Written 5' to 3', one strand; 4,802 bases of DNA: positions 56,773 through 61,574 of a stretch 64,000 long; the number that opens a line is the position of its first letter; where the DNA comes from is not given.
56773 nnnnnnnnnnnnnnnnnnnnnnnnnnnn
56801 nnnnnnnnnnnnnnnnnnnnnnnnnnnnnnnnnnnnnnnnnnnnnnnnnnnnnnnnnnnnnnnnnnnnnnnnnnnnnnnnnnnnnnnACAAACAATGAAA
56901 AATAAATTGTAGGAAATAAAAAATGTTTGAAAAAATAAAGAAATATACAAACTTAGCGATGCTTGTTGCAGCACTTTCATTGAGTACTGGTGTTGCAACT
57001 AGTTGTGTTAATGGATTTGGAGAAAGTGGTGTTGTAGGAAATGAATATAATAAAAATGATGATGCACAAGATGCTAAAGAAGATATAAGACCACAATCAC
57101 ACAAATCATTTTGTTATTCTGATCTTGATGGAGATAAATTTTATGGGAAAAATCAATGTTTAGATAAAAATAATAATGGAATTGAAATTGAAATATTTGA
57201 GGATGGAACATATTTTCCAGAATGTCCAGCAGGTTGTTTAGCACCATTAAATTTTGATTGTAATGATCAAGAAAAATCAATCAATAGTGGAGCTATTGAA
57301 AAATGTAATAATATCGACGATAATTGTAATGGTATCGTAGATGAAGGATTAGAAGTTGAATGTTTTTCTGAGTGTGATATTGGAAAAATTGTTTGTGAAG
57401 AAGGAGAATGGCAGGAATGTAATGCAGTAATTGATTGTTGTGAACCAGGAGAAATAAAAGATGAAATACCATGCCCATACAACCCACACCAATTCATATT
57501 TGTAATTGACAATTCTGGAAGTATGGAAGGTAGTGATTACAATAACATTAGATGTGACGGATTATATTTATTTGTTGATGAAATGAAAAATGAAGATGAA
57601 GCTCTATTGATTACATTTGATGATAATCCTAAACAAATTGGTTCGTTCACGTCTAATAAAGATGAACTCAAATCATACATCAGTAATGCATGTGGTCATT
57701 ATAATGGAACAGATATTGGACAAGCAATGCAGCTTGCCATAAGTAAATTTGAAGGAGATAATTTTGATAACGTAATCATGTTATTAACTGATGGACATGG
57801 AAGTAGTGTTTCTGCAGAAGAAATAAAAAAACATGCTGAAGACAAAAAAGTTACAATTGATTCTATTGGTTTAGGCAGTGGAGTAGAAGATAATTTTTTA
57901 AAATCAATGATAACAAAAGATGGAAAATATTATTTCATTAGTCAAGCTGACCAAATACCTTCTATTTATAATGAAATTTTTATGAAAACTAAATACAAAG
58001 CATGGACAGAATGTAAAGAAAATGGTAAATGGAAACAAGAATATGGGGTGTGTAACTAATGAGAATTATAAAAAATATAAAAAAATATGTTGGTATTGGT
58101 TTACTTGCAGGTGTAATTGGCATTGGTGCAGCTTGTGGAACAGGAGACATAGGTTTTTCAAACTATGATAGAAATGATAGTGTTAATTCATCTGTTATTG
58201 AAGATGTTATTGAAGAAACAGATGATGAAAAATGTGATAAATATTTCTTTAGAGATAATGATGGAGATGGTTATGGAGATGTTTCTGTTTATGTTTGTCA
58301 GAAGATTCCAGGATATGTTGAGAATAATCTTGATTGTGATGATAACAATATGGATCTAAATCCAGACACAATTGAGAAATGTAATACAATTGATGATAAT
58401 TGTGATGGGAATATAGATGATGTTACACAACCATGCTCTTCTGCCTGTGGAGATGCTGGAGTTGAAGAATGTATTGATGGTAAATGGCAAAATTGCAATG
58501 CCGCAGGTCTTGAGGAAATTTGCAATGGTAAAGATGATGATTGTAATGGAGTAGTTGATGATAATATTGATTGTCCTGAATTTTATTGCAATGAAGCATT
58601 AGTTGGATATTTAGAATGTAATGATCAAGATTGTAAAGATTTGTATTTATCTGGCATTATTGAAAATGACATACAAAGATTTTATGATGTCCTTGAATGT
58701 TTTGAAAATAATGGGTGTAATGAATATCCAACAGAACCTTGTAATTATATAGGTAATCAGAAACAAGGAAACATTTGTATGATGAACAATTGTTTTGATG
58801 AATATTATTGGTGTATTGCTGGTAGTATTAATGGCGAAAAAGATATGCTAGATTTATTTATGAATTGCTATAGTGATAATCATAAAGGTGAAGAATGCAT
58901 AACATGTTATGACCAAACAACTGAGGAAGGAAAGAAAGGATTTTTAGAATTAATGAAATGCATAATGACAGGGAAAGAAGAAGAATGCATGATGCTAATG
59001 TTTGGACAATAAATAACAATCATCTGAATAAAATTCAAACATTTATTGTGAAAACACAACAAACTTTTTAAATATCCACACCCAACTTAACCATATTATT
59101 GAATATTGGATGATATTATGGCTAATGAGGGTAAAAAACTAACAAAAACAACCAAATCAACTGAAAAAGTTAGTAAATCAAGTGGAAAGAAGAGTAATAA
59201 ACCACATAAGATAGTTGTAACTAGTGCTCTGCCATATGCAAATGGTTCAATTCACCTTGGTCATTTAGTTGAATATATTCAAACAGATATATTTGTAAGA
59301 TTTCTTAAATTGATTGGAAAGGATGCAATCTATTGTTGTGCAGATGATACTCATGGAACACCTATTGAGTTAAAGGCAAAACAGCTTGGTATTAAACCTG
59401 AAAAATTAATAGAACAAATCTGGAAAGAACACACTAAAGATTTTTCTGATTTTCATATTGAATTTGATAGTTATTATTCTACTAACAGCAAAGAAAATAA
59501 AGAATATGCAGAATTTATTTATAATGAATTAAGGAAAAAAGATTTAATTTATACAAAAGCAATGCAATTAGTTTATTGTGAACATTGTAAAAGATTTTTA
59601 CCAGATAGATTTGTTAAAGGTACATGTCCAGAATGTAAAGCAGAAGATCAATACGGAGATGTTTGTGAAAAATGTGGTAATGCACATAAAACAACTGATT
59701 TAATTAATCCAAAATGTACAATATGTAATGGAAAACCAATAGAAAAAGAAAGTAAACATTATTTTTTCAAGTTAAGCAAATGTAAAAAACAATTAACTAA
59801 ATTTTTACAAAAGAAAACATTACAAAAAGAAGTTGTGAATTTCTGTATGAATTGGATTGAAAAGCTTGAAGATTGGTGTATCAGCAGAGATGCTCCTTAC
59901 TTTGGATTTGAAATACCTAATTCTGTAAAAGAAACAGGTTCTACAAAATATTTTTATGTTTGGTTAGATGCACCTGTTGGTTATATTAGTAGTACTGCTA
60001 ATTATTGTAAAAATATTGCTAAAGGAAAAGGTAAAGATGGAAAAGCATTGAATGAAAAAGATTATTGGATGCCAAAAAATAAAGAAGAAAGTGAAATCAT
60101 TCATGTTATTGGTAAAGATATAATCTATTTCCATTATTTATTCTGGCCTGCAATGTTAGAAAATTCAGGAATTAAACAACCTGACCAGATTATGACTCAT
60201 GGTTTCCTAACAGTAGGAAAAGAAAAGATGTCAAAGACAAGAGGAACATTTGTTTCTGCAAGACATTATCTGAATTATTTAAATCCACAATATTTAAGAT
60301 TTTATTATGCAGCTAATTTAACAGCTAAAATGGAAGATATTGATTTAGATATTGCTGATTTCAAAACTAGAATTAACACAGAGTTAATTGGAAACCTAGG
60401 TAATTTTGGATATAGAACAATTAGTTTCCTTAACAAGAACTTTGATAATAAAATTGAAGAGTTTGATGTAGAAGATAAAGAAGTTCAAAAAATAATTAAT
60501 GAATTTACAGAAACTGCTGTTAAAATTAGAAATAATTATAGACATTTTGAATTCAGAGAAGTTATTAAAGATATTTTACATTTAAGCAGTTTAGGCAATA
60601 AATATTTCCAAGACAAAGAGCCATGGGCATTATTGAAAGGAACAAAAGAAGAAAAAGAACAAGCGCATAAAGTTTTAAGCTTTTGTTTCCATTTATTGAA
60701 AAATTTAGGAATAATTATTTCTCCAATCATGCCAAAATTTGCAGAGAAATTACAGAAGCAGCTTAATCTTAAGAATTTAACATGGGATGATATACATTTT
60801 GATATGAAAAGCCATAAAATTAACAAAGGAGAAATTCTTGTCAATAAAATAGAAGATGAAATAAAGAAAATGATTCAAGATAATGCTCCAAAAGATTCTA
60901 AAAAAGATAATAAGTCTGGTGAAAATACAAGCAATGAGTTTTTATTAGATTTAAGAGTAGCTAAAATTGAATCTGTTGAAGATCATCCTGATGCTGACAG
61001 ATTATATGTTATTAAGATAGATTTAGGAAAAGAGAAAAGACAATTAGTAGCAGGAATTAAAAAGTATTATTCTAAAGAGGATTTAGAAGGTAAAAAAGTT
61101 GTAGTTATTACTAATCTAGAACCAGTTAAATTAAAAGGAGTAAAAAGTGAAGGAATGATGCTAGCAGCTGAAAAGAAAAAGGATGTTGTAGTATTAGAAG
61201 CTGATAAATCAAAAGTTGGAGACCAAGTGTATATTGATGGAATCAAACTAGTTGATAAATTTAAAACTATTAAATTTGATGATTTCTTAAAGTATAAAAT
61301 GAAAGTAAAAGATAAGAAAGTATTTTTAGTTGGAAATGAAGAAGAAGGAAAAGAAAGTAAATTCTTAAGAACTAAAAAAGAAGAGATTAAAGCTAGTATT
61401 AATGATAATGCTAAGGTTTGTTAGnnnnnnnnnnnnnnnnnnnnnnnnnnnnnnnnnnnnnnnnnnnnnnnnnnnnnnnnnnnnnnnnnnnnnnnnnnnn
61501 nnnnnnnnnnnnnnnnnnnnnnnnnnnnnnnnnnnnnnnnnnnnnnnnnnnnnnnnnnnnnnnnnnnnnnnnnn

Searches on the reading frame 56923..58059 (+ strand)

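Call 11: search_protein_families(library=pfam, proteins=[window:56923-58059:+], max_evalue=0.001)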
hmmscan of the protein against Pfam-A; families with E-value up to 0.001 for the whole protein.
window:56923-58059:+ (378 aa): 4 families
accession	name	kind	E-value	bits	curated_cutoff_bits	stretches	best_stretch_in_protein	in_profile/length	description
PF00092.34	VWA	-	3.3e-16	60.4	23.8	1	192-350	3-173/174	von Willebrand factor type A domain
PF13519.12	VWA_2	-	7.6e-14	52.7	27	1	192-292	2-107/107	von Willebrand factor type A domain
PF11617.13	Cu-binding_MopE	-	7.8e-10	39.3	27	1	112-141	1-30/30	Putative metal-binding motif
PF13768.12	VWA_3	-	1.5e-07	32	27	1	191-329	3-145/155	von Willebrand factor type A domain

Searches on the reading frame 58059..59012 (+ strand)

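Call 11: search_protein_families(library=pfam, proteins=[window:58059-59012:+], max_evalue=0.001)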
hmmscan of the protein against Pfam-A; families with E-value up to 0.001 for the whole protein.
window:58059-59012:+ (317 aa): 1 family
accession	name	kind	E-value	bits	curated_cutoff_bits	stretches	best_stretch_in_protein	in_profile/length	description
PF11617.13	Cu-binding_MopE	-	7.9e-08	32.9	27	2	92-121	1-30/30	Putative metal-binding motif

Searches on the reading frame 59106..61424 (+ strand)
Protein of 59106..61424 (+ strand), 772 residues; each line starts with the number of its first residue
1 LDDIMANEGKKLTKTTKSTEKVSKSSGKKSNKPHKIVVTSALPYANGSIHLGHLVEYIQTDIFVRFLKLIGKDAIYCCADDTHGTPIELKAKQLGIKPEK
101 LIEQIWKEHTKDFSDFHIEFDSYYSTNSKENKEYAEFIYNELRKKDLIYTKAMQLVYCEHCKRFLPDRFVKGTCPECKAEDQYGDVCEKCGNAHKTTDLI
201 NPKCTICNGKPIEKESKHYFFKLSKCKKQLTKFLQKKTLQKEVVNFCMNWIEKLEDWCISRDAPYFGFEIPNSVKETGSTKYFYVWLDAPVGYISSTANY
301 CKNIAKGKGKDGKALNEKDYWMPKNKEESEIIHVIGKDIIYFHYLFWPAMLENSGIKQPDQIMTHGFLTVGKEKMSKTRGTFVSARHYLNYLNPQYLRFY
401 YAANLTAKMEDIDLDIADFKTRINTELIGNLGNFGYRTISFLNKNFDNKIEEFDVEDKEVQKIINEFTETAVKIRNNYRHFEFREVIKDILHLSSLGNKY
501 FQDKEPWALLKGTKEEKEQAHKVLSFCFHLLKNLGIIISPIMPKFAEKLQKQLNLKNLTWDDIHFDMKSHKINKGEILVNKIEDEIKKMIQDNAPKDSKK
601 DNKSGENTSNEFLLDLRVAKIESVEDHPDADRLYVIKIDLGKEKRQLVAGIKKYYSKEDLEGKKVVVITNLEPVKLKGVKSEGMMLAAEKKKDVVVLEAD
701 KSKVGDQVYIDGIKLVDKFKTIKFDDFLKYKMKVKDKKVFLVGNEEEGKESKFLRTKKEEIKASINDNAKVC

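Call 11: search_protein_families(library=pfam, proteins=[window:59106-61424:+], max_evalue=0.001)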
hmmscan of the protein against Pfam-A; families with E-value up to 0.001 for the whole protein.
window:59106-61424:+ (772 aa): 7 families
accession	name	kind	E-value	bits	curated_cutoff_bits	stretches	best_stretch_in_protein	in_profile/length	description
PF09334.17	tRNA-synt_1g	-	3.2e-142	474.4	20.1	1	36-438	1-390/391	tRNA synthetases class I (M)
PF01588.26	tRNA_bind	-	2.7e-29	101.5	27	1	616-704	1-93/96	Putative tRNA binding domain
PF00133.28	tRNA-synt_1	-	7.5e-22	78.1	22.7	1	28-277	17-250/414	tRNA synthetases class I (I, L, M and V)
PF19303.5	Anticodon_3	-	2e-12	47.7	23.5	1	460-588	11-141/152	Anticodon binding domain of methionyl tRNA ligase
PF01406.26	tRNA-synt_1e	-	5.2e-10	39.6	27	1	332-403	210-282/301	tRNA synthetases class I (C) catalytic domain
PF08264.19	Anticodon_1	-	4.8e-09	36.7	25.1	1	462-559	3-99/148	Anticodon-binding domain of tRNA ligase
PF01921.24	tRNA-synt_1f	-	3.9e-08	33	27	1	355-415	263-323/360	tRNA synthetases class I (K)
